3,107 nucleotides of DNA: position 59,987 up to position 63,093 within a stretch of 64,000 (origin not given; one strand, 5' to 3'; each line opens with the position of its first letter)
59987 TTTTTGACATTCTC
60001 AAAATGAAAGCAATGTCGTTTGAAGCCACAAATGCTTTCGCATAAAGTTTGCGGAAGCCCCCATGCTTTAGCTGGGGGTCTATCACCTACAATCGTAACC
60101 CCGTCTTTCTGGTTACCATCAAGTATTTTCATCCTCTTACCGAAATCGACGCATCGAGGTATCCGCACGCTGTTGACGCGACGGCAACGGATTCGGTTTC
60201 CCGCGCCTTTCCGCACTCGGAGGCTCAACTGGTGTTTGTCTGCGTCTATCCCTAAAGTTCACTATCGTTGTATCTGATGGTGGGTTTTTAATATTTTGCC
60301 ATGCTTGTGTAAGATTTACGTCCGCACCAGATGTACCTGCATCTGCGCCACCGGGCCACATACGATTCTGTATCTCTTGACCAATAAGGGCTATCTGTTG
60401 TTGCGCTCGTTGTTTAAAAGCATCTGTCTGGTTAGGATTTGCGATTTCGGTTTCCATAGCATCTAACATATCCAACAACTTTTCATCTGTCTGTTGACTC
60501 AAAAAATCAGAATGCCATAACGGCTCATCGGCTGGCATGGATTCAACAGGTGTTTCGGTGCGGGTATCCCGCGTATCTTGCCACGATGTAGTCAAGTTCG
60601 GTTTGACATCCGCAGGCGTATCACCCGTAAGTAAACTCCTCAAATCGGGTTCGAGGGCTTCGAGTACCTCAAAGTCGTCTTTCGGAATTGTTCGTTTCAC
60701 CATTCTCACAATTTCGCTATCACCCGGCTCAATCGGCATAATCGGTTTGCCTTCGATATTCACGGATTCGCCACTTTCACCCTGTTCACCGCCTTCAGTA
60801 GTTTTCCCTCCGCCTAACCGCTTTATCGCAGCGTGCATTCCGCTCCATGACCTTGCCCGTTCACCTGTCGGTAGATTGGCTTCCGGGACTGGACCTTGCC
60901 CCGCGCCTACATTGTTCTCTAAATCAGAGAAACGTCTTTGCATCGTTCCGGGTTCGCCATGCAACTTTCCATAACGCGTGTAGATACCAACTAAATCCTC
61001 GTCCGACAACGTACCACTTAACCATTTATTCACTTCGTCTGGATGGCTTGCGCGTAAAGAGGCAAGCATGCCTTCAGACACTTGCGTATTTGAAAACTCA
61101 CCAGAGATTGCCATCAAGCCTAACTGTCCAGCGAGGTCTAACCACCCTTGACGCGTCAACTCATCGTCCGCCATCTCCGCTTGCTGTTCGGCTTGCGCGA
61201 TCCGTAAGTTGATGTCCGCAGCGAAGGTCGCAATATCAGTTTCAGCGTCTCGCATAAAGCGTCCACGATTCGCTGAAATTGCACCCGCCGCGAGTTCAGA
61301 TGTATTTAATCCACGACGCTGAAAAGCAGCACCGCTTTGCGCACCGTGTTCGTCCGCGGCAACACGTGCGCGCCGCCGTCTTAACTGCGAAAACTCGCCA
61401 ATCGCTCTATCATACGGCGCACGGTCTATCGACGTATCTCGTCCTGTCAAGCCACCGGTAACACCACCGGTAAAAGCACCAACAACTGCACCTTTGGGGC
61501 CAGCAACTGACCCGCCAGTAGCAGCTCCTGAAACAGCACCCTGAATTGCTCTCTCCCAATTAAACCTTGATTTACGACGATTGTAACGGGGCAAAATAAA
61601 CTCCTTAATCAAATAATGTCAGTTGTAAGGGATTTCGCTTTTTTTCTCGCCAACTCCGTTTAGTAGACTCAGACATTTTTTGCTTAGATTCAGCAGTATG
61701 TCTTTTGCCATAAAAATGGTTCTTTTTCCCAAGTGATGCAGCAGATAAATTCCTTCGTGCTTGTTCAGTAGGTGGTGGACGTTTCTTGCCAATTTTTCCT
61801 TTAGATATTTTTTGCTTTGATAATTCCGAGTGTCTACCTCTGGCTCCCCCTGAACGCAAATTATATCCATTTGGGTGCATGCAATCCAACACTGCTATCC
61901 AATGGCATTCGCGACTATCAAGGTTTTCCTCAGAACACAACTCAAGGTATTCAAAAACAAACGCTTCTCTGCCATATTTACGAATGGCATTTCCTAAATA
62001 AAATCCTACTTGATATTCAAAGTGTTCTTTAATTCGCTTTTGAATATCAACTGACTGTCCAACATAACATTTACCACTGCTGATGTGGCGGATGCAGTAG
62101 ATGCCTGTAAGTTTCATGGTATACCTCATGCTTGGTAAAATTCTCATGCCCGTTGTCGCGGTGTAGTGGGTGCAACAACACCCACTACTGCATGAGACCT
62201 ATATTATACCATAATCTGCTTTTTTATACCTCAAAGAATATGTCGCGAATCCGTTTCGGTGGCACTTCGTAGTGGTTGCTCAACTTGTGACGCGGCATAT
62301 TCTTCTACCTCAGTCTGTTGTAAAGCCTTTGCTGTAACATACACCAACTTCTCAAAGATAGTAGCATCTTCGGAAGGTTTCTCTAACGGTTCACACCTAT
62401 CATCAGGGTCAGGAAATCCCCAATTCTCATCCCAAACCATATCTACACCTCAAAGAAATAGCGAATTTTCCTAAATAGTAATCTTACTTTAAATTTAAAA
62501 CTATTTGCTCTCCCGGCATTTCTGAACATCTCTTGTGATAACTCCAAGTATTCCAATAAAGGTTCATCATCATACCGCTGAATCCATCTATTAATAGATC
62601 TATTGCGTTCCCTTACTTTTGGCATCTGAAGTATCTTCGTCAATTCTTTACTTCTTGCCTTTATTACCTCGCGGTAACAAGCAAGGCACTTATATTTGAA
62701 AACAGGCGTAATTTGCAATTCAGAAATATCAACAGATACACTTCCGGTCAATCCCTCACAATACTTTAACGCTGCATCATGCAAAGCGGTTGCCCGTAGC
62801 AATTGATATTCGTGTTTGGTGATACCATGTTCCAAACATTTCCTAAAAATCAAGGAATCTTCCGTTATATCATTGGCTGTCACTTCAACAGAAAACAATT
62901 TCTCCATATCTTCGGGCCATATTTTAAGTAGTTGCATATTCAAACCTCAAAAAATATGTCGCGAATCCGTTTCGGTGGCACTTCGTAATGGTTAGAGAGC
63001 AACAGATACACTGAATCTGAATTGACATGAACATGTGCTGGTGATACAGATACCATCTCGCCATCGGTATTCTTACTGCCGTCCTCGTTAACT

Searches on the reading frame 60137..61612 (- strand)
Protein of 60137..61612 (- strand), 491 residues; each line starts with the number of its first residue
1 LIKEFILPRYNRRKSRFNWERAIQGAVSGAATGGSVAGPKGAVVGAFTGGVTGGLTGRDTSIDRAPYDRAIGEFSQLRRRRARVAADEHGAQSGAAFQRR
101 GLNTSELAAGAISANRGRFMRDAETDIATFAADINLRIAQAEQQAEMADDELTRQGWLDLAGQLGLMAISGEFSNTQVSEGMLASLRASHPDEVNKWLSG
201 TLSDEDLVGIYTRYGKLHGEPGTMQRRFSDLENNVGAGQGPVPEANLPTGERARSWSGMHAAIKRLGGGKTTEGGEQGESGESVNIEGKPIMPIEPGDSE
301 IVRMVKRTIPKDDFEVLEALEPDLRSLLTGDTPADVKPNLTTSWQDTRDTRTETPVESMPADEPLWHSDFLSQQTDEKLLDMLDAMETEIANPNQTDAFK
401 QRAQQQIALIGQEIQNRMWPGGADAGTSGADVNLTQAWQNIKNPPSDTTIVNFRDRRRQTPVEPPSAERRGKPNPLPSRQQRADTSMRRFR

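Call 11: search_protein_families(library=phrogs, proteins=[window:60137-61612:-], max_evalue=0.001)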
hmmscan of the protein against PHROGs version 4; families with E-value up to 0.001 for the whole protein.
window:60137-61612:- (491 aa): 0 families

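Call 26: search_protein_families(library=pfam, proteins=[window:60137-61612:-], max_evalue=0.1)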
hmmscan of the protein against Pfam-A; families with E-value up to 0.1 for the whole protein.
window:60137-61612:- (491 aa): 4 families
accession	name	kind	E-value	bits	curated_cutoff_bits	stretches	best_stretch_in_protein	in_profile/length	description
PF13441.11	Gly-zipper_YMGG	-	4.4e-06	26.7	28.9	1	22-58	7-44/45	YMGG-like Gly-zipper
PF13488.11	Gly-zipper_Omp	-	0.00073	19.8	25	1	25-59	6-41/46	Glycine zipper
PF05433.20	Rick_17kDa_Anti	-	0.0062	16.9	24.2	1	22-59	3-41/43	Glycine zipper 2TM domain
PF20721.2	C19orf12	-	0.085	13.1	30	0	27-54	48-77/163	C19orf12-like protein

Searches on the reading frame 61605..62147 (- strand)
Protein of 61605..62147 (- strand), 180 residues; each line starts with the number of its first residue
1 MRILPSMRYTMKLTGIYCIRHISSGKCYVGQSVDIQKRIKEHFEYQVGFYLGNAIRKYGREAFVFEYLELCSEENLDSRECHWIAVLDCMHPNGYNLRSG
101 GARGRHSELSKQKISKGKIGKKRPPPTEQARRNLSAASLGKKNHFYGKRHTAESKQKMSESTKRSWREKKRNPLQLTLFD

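Call 11: search_protein_families(library=phrogs, proteins=[window:61605-62147:-], max_evalue=0.001)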
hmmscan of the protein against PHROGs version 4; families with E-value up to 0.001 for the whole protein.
window:61605-62147:- (180 aa): 4 families
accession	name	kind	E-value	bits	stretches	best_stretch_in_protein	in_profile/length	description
phrog_314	-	DNA, RNA and nucleotide metabolism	3.2e-36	126.4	1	11-169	176-341/574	homing endonuclease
phrog_7168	-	DNA, RNA and nucleotide metabolism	3.5e-21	76.9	1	15-133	3-128/284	homing endonuclease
phrog_5123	-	DNA, RNA and nucleotide metabolism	1.3e-12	48.9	1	15-107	3-98/152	homing endonuclease with GIY-YIG motif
phrog_19446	-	DNA, RNA and nucleotide metabolism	5.4e-06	27.1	1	15-173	3-124/254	homing endonuclease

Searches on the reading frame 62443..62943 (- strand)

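Call 26: search_protein_families(library=pfam, proteins=[window:62443-62943:-], max_evalue=0.1)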
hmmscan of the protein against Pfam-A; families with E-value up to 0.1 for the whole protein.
window:62443-62943:- (166 aa): 2 families
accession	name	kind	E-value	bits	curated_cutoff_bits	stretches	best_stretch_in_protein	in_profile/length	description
PF01285.24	TEA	-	0.023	15.4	25.1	0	99-123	23-47/68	TEA/ATTS domain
PF00862.26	GT-B_Sucrose_synth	-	0.048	12.9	23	1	85-132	80-126/290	Sucrose synthase first GT-B domain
